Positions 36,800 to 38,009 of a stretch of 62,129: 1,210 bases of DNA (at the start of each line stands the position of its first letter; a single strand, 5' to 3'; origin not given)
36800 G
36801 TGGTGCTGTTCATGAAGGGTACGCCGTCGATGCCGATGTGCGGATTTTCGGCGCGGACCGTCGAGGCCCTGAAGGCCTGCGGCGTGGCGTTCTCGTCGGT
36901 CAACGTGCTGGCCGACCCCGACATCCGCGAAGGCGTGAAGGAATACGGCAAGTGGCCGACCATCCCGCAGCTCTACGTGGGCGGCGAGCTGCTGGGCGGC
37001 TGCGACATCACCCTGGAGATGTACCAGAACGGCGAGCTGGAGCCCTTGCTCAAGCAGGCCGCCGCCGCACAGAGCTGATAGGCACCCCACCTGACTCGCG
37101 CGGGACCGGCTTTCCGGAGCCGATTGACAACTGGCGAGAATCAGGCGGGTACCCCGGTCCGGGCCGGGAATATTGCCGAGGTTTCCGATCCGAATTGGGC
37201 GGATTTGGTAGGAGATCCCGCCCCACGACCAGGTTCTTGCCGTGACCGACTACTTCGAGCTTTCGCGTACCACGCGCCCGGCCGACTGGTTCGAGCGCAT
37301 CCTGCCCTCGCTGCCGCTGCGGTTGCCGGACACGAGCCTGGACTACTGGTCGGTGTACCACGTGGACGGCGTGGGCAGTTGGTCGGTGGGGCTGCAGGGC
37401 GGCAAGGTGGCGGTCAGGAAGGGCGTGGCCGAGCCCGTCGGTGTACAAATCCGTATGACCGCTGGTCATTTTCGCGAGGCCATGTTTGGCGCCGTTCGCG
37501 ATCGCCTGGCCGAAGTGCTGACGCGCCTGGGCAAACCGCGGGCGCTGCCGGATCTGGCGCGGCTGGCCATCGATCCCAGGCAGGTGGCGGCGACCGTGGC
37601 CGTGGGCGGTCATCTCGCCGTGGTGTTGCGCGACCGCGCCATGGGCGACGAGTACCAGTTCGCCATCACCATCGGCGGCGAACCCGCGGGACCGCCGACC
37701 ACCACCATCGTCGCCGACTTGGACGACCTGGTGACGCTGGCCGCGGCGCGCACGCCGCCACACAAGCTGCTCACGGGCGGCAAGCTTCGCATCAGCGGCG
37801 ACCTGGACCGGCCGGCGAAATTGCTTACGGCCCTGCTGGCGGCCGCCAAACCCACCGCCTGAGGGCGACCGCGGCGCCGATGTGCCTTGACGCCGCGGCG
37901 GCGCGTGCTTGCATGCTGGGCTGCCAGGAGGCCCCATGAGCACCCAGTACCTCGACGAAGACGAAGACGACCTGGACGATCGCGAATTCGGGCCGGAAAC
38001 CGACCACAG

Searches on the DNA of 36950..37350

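Call 8: search_rna_families(source=window, start=36950, end=37350, threshold=evalue, max_evalue=10, show_alignments=3)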
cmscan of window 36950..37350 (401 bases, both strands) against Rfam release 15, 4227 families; matches with E-value up to 10: 1.
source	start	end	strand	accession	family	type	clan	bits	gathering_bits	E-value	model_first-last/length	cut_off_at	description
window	37181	37206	-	RF01326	CRISPR-DR13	Gene; CRISPR;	-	17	37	5.2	5-30/30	no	CRISPR RNA direct repeat element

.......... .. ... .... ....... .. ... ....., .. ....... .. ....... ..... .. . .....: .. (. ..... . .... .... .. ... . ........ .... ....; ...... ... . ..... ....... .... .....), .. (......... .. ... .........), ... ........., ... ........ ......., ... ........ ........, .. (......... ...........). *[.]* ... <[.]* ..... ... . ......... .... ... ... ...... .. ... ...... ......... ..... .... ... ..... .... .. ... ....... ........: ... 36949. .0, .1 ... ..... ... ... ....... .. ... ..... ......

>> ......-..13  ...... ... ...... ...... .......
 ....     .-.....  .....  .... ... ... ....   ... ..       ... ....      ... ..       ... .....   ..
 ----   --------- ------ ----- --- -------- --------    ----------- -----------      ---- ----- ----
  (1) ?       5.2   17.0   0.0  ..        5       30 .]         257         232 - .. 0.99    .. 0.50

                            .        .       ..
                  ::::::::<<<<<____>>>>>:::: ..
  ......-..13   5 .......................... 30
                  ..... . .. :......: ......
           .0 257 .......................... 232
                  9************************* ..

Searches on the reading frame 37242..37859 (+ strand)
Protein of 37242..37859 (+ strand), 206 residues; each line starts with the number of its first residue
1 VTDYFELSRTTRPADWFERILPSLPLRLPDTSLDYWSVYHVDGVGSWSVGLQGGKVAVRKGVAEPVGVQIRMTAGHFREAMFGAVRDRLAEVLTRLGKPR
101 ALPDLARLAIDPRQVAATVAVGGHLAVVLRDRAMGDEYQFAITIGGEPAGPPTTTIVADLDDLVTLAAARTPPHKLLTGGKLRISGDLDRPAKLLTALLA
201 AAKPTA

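Call 12: find_homologous_proteins(query=window:37242-37859:+, max_evalue=0.00001)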
Query window:37242-37859:+ (206 aa): 29 proteins with E <= 0.00001 among 4943 candidates.
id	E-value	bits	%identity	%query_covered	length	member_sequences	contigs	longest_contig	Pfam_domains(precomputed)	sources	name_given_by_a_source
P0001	2.0e-129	447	100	100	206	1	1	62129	PF02036.23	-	-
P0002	3.6e-114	398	88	95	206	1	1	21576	PF02036.23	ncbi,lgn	-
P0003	3.1e-102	359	79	100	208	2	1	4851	PF02036.23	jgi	jgi:hypothetical protein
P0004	1.0e-63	233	57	97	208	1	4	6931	PF02036.23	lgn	-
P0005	1.8e-61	225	59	95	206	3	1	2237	PF02036.23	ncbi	-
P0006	8.6e-59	217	53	98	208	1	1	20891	PF02036.23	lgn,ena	-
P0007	1.1e-58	216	54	97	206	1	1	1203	PF02036.23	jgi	jgi:hypothetical protein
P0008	9.1e-58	213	54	95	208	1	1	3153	PF02036.23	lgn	-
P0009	3.0e-57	212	54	95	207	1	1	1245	PF02036.23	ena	-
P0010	6.0e-57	211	54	97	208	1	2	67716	PF02036.23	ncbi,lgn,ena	-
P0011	1.2e-56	210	54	95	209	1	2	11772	PF02036.23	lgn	-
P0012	2.0e-56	209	53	95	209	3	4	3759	PF02036.23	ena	-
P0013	6.0e-56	207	54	95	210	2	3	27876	PF02036.23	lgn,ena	-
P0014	5.4e-55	204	53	95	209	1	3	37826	PF02036.23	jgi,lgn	-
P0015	1.4e-54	203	50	95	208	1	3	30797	PF02036.23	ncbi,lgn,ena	-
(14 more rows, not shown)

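Call 13: find_encoding_contigs(protein=P0002, flank=10000, max_places=2)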
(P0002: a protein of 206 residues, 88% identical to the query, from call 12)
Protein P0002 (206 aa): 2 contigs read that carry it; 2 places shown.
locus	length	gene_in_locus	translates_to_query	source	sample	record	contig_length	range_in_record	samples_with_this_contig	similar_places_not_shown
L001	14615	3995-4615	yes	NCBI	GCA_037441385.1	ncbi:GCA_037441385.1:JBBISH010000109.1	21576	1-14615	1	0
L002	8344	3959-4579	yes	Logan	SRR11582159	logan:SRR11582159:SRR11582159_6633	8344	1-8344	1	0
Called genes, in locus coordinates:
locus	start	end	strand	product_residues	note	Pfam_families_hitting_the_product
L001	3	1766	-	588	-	?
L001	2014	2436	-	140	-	PF00903:Glyoxalase, PF13669:Glyoxalase_4, PF18029:Glyoxalase_6 (weak)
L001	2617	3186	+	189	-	-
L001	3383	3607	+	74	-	PF01722:BolA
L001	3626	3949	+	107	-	PF00462:Glutaredoxin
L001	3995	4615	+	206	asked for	PF02036:SCP2 (weak)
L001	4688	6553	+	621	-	PF19676:DUF6178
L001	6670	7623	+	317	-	-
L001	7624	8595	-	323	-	PF00291:PALP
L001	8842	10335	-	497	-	-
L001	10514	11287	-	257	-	PF04012:PspA_IM30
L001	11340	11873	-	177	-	PF22550:CesT_Tir_1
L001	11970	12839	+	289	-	-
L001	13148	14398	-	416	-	PF07719:TPR_2 (faint), PF08308:PEGA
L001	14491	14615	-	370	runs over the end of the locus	PF17941:PP_kinase_C_1 (faint), PF13091:PLDc_2, PF00614:PLDc (faint), PF13091:PLDc_2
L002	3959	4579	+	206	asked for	PF02036:SCP2 (weak)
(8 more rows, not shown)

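Call 14: find_encoding_contigs(protein=P0003, flank=10000, max_places=2)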
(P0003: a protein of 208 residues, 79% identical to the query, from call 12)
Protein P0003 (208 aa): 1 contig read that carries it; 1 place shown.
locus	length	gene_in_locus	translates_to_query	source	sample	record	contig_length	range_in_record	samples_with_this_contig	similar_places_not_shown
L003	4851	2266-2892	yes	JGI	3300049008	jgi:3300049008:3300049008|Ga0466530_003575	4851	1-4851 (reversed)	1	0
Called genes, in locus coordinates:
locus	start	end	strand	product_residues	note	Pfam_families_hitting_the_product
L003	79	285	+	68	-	-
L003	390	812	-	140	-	PF00903:Glyoxalase, PF13669:Glyoxalase_4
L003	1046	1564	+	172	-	-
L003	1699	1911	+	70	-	PF01722:BolA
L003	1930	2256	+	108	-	PF00462:Glutaredoxin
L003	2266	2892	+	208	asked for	PF02036:SCP2 (weak)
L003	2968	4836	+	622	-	PF19676:DUF6178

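Call 15: find_encoding_contigs(protein=P0010, flank=10000, max_places=2)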
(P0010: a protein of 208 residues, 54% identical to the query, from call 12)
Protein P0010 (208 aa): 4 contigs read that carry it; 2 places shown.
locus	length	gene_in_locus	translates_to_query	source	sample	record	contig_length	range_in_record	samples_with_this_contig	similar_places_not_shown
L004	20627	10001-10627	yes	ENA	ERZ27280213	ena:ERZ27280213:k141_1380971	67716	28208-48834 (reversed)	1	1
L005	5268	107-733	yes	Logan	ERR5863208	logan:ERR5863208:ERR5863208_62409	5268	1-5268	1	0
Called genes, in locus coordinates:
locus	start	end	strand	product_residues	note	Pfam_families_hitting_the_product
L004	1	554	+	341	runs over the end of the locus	PF01210:NAD_Gly3P_dh_N, PF03446:NAD_binding_2 (weak), PF07479:NAD_Gly3P_dh_C, PF20618:GPD_NAD_C_bact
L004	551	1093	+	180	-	PF01782:RimM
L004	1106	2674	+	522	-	PF01746:tRNA_m1G_MT, PF09936:Methyltrn_RNA_4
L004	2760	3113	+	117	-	PF01245:Ribosomal_L19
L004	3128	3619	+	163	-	-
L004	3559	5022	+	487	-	PF14559:TPR_19 (faint), PF01435:Peptidase_M48, PF07719:TPR_2 (faint), PF00515:TPR_1 (faint), PF13431:TPR_17 (faint), PF13432:TPR_16 (weak)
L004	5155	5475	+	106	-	-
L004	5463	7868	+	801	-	PF13231:PMT_2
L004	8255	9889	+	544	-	PF00069:Pkinase (weak)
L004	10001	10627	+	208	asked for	PF02036:SCP2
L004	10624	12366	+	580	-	PF19676:DUF6178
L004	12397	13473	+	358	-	PF13495:Phage_int_SAM_4 (weak), PF02899:Phage_int_SAM_1, PF00589:Phage_integrase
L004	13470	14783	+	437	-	-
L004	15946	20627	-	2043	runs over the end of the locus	PF13205:Big_5 (faint), PF11974:bMG3, PF01835:MG2, PF07703:A2M_BRD, PF00207:A2M, PF17973:bMG10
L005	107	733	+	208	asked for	PF02036:SCP2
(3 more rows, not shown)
